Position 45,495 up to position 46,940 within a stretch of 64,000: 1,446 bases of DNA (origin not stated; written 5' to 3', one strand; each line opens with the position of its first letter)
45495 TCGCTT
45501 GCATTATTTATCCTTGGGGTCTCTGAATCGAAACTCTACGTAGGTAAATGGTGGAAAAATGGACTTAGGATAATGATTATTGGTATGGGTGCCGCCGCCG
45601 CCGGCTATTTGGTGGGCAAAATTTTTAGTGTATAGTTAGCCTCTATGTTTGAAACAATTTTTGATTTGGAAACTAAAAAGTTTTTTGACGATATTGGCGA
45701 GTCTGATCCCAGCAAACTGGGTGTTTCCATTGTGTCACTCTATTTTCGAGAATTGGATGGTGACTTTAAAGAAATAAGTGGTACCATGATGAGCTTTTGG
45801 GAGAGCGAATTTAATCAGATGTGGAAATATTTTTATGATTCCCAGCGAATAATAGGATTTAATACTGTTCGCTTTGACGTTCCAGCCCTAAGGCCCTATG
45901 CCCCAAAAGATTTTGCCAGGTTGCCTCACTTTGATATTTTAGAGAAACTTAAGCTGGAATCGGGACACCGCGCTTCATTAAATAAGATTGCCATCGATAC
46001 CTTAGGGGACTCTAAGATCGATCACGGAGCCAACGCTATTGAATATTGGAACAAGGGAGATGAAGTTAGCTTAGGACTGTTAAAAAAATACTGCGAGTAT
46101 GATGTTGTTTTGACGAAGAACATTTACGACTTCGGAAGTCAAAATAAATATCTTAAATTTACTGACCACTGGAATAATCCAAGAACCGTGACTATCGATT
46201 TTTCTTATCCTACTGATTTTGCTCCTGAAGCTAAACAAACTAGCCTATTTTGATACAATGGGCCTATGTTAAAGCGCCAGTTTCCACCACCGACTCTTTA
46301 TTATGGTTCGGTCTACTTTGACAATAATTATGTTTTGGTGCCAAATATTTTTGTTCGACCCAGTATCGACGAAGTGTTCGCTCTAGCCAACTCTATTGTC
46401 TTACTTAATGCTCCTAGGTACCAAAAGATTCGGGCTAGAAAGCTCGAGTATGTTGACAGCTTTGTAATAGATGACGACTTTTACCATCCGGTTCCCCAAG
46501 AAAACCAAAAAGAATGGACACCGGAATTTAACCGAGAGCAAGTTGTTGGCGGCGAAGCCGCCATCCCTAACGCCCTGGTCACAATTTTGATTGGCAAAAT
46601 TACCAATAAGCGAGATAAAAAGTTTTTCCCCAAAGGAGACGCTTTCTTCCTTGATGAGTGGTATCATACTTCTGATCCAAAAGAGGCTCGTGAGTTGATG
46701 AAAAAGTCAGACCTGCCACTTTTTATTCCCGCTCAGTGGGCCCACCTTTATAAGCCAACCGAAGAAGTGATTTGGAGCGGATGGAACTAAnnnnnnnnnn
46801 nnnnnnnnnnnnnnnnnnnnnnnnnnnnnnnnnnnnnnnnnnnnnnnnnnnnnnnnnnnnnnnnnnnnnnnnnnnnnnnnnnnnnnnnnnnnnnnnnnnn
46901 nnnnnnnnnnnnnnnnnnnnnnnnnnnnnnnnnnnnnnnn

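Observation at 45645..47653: Nuclease trio: DEDDy 3'-5' exonuclease, unknown 174-aa protein, and a Cas4/RecB-like PD-(D/E)XK nuclease with Cys4 signature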

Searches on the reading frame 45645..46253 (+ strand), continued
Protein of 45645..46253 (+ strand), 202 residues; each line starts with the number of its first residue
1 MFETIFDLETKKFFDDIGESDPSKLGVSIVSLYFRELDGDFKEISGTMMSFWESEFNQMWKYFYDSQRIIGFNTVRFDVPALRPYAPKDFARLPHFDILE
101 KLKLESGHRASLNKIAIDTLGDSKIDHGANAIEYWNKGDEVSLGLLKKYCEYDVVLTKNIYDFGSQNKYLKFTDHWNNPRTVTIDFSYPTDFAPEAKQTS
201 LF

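Call 58: fold_search(model_id=the predicted structure, library=pdb)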
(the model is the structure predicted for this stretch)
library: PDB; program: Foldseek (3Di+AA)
matches with E <= 10: 470; with E <= 0.001: 13
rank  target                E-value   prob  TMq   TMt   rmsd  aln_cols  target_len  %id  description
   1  6p1h_A                1.7e-05  1.00  0.60  0.15   4.1       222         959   18  Cryo-EM Structure of DNA Polymerase Delta Holoenzyme (released 2019-10-02)
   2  9enq_A                6.2e-05  1.00  0.57  0.19   7.0       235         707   14  HSV-1 DNA polymerase-processivity factor complex in exonuclease state active site with 1-bp DNA mismatch (released 2024-05-29)
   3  8ojb_A                1.2e-04  1.00  0.61  0.17   4.4       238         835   13  HSV-1 DNA polymerase-processivity factor complex in exonuclease state active site (released 2024-04-03)
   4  1tgo                  1.4e-04  1.00  0.54  0.16   8.4       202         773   16  THERMOSTABLE B TYPE DNA POLYMERASE FROM THERMOCOCCUS GORGONARIUS (released 1999-03-22)
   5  8oj6_A                3.0e-04  1.00  0.55  0.12   7.4       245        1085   13  HSV-1 DNA polymerase-processivity factor complex in pre-translocation state (released 2024-04-03)
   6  3va3_B                4.1e-04  1.00  0.50  0.50   4.3       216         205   12  Crystal structure of RNase T in complex with a duplex DNA product (stem loop DNA with 2 nucleotide 3' overhang) (released 2012-07-11)
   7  3v9x_B                4.1e-04  1.00  0.45  0.43   7.6       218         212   13  Crystal structure of RNase T in complex with a preferred ssDNA (AAA) with two Mg in the active site (released 2012-07-11)
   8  3nh1_A                4.1e-04  1.00  0.44  0.43   7.7       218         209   13  Crystal structure of RNase T in complex with a preferred ssDNA (TAGG) with two Mg in the active site (released 2011-02-16)
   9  3v9w_D                6.1e-04  1.00  0.41  0.40   8.4       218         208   13  Crystal structure of RNase T in complex with a preferred ssDNA (TTA) with two Mg in the active site (released 2012-07-11)
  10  3ngz_A                7.3e-04  1.00  0.47  0.46   5.5       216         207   14  Crystal structure of RNase T in complex with a non-preferred ssDNA (GC) with one Mg in the active site (released 2011-02-16)
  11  3ngy_A                7.3e-04  1.00  0.46  0.46   5.6       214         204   14  Crystal structure of RNase T (E92G mutant) (released 2011-02-16)
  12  3ngz_B                8.3e-04  1.00  0.47  0.46   5.5       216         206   12  Crystal structure of RNase T in complex with a non-preferred ssDNA (GC) with one Mg in the active site (released 2011-02-16)
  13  3nh0_B                8.9e-04  1.00  0.49  0.48   5.3       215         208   13  Crystal structure of RNase T in complex with a non-preferred ssDNA (AAC) (released 2011-02-16)
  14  3v9z_A                1.0e-03  1.00  0.50  0.49   4.5       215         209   12  Crystal structure of RNase T in complex with a product ssDNA (ACC) with one Mg in the active site (released 2012-07-11)
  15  3v9u_D                1.1e-03  1.00  0.48  0.46   7.7       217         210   12  Crystal structure of RNase T in complex with a preferred ssDNA (AAT) with two Mg in the active site (released 2012-07-11)
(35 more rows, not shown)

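Call 86: search_dna_similar(query=window:45645-46253:+, collection=phages, mode=protein, max_rows=12, max_evalue=0.001)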
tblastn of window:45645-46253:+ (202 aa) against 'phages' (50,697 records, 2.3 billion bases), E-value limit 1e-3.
No match.

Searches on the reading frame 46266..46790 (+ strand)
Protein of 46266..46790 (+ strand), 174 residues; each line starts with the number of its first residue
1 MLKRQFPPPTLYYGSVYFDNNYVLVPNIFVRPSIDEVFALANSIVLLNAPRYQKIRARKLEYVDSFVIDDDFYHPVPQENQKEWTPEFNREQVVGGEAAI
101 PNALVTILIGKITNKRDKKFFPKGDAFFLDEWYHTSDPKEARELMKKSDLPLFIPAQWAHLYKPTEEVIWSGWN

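Call 3: search_protein_families(library=pfam, proteins=[window:46266-46790:+], max_evalue=0.1)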
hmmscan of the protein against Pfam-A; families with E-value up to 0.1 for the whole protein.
window:46266-46790:+ (174 aa): 1 family
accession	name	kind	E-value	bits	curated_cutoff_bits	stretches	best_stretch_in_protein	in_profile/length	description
PF15314.11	PRAP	-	0.027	15.1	27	0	70-86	6-22/45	Proline-rich acidic protein 1, pregnancy-specific uterine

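Call 4: search_protein_families(library=ncbifam, proteins=[window:46266-46790:+], max_evalue=0.1)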
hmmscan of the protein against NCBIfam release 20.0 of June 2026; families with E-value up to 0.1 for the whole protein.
window:46266-46790:+ (174 aa): 0 families

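Call 5: search_protein_families(library=padloc, proteins=[window:46266-46790:+], max_evalue=0.1)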
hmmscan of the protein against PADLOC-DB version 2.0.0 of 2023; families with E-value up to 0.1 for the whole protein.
window:46266-46790:+ (174 aa): 0 families

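Call 6: search_protein_families(library=phrogs, proteins=[window:46266-46790:+], max_evalue=0.1)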
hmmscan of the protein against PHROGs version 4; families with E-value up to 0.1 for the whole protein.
window:46266-46790:+ (174 aa): 1 family
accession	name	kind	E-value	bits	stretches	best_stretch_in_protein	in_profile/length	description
phrog_21504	-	unknown function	0.047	14.3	1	49-110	49-104/142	-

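Call 10: find_homologous_proteins(query=window:46266-46790:+)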
Query window:46266-46790:+ (174 aa): 3 proteins with E <= 0.001 among 18 candidates.
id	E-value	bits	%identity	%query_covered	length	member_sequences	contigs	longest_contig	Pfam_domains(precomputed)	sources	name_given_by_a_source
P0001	1.9e-115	401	100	100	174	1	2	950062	-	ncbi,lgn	-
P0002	1.1e-85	304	72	99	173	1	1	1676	-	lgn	-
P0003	3.0e-74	267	68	96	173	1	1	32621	-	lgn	-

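Call 11: find_encoding_contigs(protein=window:46266-46790:+, flank=10000, max_places=6)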
Protein window:46266-46790:+ (174 aa): 3 contigs read that carry it; 1 place shown.
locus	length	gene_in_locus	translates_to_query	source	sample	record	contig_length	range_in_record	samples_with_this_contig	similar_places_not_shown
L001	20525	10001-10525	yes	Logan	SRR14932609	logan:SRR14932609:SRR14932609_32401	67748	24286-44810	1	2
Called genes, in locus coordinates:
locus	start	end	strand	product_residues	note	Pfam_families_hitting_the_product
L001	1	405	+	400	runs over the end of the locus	PF12704:MacB_PCD, PF02687:FtsX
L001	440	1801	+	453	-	-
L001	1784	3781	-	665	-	PF00128:Alpha-amylase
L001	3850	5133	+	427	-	PF02812:ELFV_dehydrog_N, PF00208:ELFV_dehydrog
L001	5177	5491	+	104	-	-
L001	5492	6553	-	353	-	PF09587:PGA_cap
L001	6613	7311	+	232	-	PF00160:Pro_isomerase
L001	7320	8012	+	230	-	PF00106:adh_short, PF13561:adh_short_C2, PF08659:KR (weak)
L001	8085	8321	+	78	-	-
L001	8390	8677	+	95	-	-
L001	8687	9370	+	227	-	PF01988:VIT1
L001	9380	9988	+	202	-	PF13482:RNase_H_2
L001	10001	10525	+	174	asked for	-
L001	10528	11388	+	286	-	PF12705:PDDEXK_1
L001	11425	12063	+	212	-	-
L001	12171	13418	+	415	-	PF18105:PGM1_C (faint)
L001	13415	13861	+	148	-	PF05496:RuvB_N, PF01078:Mg_chelatase (faint), PF05673:DUF815 (weak), PF13604:AAA_30 (faint), PF00004:AAA, PF07728:AAA_5, PF13173:AAA_14 (weak), PF20720:nSTAND3 (weak), +4 more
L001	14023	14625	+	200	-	PF16193:AAA_assoc_2, PF12002:MgsA_C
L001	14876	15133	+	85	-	PF03891:DUF333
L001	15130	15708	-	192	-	PF01928:CYTH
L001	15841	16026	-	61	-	-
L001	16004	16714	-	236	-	PF00106:adh_short, PF13561:adh_short_C2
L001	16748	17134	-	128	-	PF00903:Glyoxalase, PF22677:Ble-like_N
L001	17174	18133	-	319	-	PF01018:GTP1_OBG, PF01926:MMR_HSR1, PF02421:FeoB_N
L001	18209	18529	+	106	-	-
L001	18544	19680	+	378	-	PF09903:DUF2130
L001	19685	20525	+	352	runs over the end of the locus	PF10646:Germane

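Call 14: find_encoding_contigs(protein=P0003, flank=10000, max_places=3)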
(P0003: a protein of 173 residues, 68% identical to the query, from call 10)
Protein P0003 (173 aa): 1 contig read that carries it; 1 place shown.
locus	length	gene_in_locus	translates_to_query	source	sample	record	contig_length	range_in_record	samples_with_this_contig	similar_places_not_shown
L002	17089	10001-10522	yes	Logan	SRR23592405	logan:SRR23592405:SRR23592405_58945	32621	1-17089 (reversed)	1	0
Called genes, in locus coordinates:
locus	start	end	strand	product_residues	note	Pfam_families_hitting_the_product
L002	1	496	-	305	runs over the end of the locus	PF01368:DHH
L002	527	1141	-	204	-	-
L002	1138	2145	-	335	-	PF13091:PLDc_2, PF17941:PP_kinase_C_1 (faint), PF00614:PLDc (faint), PF13091:PLDc_2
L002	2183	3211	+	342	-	PF25940:LcnD_C (faint)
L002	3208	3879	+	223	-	PF02463:SMC_N (weak), PF13175:AAA_15 (faint), PF00005:ABC_tran, PF13304:AAA_21 (faint)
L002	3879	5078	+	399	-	PF12704:MacB_PCD, PF02687:FtsX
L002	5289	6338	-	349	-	PF09587:PGA_cap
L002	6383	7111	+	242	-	PF00160:Pro_isomerase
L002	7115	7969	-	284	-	PF00892:EamA, PF03151:TPT (weak), PF04142:Nuc_sug_transp (weak)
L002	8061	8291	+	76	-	-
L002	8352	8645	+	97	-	-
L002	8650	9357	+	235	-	PF01988:VIT1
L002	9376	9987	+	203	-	PF13482:RNase_H_2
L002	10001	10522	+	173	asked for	-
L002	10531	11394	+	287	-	PF12705:PDDEXK_1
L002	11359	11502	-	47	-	-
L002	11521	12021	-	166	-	PF00565:SNase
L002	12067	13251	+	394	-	PF05496:RuvB_N, PF13173:AAA_14, PF00004:AAA, PF07728:AAA_5 (weak), PF16193:AAA_assoc_2, PF12002:MgsA_C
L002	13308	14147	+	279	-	PF04170:NlpE, PF03891:DUF333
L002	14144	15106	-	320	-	PF01018:GTP1_OBG, PF03193:RsgA_GTPase (faint), PF01926:MMR_HSR1, PF02421:FeoB_N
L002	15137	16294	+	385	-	PF09903:DUF2130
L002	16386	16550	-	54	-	-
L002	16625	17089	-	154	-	?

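Call 25: search_protein_representatives(alignment_id=A2)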
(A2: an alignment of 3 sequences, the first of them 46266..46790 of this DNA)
Query: 3 sequences, 173 profile positions. Proteins with E-value up to 0.001 (for the whole library): 3; up to 1e-10: 2; up to 1e-30: 2. The best 3 are listed.
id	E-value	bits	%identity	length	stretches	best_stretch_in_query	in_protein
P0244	1.9e-59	216.7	-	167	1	3-173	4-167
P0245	7.5e-43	162.6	-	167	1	3-173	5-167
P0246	1.3e-10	57.7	-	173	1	5-173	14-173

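Call 31: find_encoding_contigs(protein=P0246, flank=8000, max_places=3)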
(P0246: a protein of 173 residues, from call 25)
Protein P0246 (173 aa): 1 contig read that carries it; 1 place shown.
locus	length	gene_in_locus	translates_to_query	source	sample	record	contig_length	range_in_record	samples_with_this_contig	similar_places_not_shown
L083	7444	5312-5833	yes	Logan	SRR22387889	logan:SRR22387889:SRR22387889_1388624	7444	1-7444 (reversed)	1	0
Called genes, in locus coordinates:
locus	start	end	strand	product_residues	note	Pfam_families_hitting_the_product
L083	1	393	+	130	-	?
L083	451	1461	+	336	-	-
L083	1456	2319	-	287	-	PF12705:PDDEXK_1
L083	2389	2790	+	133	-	PF01641:SelR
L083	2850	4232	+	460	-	PF26550:Tricorn_2nd (faint)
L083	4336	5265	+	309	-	PF01544:CorA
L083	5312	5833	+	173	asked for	-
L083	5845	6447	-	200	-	PF00730:HhH-GPD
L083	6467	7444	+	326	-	?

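Call 32: find_encoding_contigs(protein=P0244, flank=8000, max_places=3)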
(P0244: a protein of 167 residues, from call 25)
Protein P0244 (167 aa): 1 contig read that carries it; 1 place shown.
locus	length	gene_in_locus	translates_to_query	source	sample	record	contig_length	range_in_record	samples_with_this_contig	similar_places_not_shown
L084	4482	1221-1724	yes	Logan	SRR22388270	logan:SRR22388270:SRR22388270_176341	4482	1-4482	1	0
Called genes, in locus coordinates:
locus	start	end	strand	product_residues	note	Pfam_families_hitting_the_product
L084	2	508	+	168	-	?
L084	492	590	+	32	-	-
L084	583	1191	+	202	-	PF13482:RNase_H_2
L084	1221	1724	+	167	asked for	-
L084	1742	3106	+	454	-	-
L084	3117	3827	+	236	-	PF01988:VIT1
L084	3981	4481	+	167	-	?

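Call 38: predict_structure(alignment_id=A4)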
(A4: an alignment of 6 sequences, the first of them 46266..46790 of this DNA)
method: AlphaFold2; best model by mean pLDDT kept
length: 174 residues; sequences in the alignment: 6
mean_pLDDT: 84.3   pTM: 0.83
mean pLDDT of the five models: 84.3, 82.2, 81.0, 80.7, 79.0
residues with pLDDT >= 90: 75; 70-90: 75; 50-70: 21; < 50: 3
segments of 3 or more residues with pLDDT < 50: none
pLDDT, mean of each block of 10 residues (from residue 1): 74 90 83 91 75 89 94 86 83 91 93 58 75 96 92 83 92 59
secondary structure, 60 per line:
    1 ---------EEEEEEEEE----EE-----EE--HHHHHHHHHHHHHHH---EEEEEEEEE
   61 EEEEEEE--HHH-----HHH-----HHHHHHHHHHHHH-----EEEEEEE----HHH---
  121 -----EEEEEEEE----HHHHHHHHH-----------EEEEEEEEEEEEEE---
elements in order: E10-18 H34-48 E52-67 H86-98 E104-110 E126-133 H138-146 E158-171

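Call 42: fold_search(model_id=the predicted structure, library=pdb)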
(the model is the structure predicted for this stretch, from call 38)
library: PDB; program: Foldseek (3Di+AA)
matches with E <= 10: 71; with E <= 0.001: 0
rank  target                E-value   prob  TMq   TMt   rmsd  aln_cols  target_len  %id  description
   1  3rzl_A                3.4e-01  0.06  0.17  0.16  14.3       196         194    9  Duplex Interrogation by a Direct DNA Repair Protein in the Search of Damage (released 2012-06-06)
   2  4v4n_AC               5.0e-01  0.02  0.15  0.09  24.0       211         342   10  Structure of the Methanococcus jannaschii ribosome-SecYEBeta channel complex (released 2014-07-09)
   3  5jyx_C                1.1e+00  0.03  0.10  0.15  13.8        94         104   13  Crystal structure of the covalent thioimide intermediate of the archaeosine synthase QueF-Like (released 2016-11-09)
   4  4ky3_B                1.3e+00  0.04  0.17  0.18  14.5       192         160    8  Three-dimensional Structure of the orthorhombic crystal of computationally designed insertion domain , Northeast Struc (released 2013-06-19)
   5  9nk4                  1.3e+00  0.02  0.10  0.11  14.6        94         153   16  Prenylated-FMN maturase PhdC E45A mutant from Mycolicibacterium fortuitum bound to flavin mononucleotide (released 2026-02-18)
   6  5jyx_B                1.6e+00  0.02  0.11  0.15  13.7        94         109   15  Crystal structure of the covalent thioimide intermediate of the archaeosine synthase QueF-Like (released 2016-11-09)
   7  2oh6                  1.6e+00  0.02  0.14  0.11  15.6       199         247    6  The Crystal Structure of Recombinant Cypovirus Polyhedra (released 2007-03-06)
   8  5gqj                  1.7e+00  0.02  0.15  0.11  16.2       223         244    6  Crystal structure of Cypovirus Polyhedra mutant with deletion of Ser193 and Ala194 (released 2017-02-15)
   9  4ky3_A                1.8e+00  0.04  0.18  0.19  13.6       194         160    8  Three-dimensional Structure of the orthorhombic crystal of computationally designed insertion domain , Northeast Struc (released 2013-06-19)
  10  4otv                  1.8e+00  0.02  0.16  0.13  16.8       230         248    7  Crystal structure of in cellulo Operophtera brumata CPV18 (released 2014-05-14)
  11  7fao_A                1.9e+00  0.08  0.18  0.28  11.6        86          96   10  Top7 surface mutant K42A Q43A K46A K57S K58S, and I68R (released 2022-05-18)
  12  5jyx_F                1.9e+00  0.02  0.11  0.16  13.3        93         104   14  Crystal structure of the covalent thioimide intermediate of the archaeosine synthase QueF-Like (released 2016-11-09)
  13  5k0p_C                2.1e+00  0.02  0.11  0.15  12.8        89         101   12  Crystal structure of the archaeosine synthase QueF-Like in the apo form (released 2016-11-09)
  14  2oh5                  2.1e+00  0.02  0.15  0.12  15.5       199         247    6  The Crystal Structure of Infectious Cypovirus Polyhedra (released 2007-03-06)
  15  5axu                  2.1e+00  0.02  0.14  0.11  15.5       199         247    6  Crystal Structure of Cypovirus Polyhedra R13A Mutant (released 2015-11-11)
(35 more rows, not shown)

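Call 59: fold_search(model_id=the predicted structure, library=viral)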
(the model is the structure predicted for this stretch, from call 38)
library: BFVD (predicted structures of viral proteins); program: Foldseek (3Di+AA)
matches with E <= 10: 531; with E <= 0.001: 0
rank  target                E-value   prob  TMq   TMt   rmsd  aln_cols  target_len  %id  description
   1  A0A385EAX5            2.6e-03  0.98  0.36  0.37  12.3       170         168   14  Uncharacterized protein [Caulobacter phage CcrPW]
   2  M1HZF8                2.8e-03  0.66  0.24  0.18  15.2       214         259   11  (no name in the UniProt tables at hand)
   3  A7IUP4                1.1e-02  0.41  0.24  0.18  15.8       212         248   11  Uncharacterized protein m514L [Paramecium bursaria Chlorella virus MT325]
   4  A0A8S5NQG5            3.5e-02  0.18  0.19  0.10  18.9       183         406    8  Uncharacterized protein [Myoviridae sp. ctj3P51]
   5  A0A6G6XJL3            5.9e-02  0.20  0.19  0.12  19.7       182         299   12  HTH cro/C1-type domain-containing protein [Gordonia phage Skog]
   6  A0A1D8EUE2            6.2e-02  0.25  0.28  0.28  10.8       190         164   10  Uncharacterized protein [Mycobacterium phage Stasia]
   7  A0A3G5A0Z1            7.4e-02  0.18  0.27  0.13  11.8       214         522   12  AMMECR1 domain-containing protein [Harvfovirus sp.]
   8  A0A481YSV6            9.8e-02  0.94  0.27  0.48   3.0        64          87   14  Uncharacterized protein [Marseillevirus LCMAC101]
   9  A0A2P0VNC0            1.0e-01  0.12  0.18  0.19  17.0       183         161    9  Uncharacterized protein [Tetraselmis virus 1]
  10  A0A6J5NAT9            1.1e-01  0.95  0.25  0.48   3.9        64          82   17  Uncharacterized protein [uncultured Caudovirales phage]
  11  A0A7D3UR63            1.4e-01  0.84  0.26  0.44   5.9        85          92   13  Uncharacterized protein [Fadolivirus FV1/VV64]
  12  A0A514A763            1.8e-01  0.90  0.25  0.34   3.2        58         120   17  (no name in the UniProt tables at hand)
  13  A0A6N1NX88            1.8e-01  0.33  0.32  0.11  14.2       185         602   12  Adenylate kinase [Tupanvirus soda lake]
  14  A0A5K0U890            1.9e-01  0.16  0.24  0.25  13.4       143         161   15  Uncharacterized protein [Yasminevirus sp. GU-2018]
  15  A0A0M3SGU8            2.2e-01  0.38  0.41  0.21  17.8       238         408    8  (no name in the UniProt tables at hand)
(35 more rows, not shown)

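Call 84: search_protein_families(library=pfam, alignment_id=A4, max_evalue=1)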
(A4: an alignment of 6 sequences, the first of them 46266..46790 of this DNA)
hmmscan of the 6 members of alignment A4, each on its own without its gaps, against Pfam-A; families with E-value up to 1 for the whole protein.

A. member 1, window:46266-46790:+ (174 aa): 1 family
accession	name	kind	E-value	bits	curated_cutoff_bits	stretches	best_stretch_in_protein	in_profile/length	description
PF15314.11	PRAP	-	0.027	15.1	27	1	70-86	6-22/45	Proline-rich acidic protein 1, pregnancy-specific uterine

B. families by the number of members that match (of 6 scanned): 3 families
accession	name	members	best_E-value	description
PF15314.11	PRAP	1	0.027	Proline-rich acidic protein 1, pregnancy-specific uterine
PF17005.11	WD40_like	1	0.19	WD40-like domain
PF04174.18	CP_ATPgrasp_1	1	0.26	A circularly permuted ATPgrasp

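Call 85: search_solved_structures(query=A4, max_evalue=10)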
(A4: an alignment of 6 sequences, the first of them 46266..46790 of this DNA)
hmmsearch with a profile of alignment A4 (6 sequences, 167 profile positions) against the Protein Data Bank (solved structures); distinct sequences matched with E-value up to 10: 0.
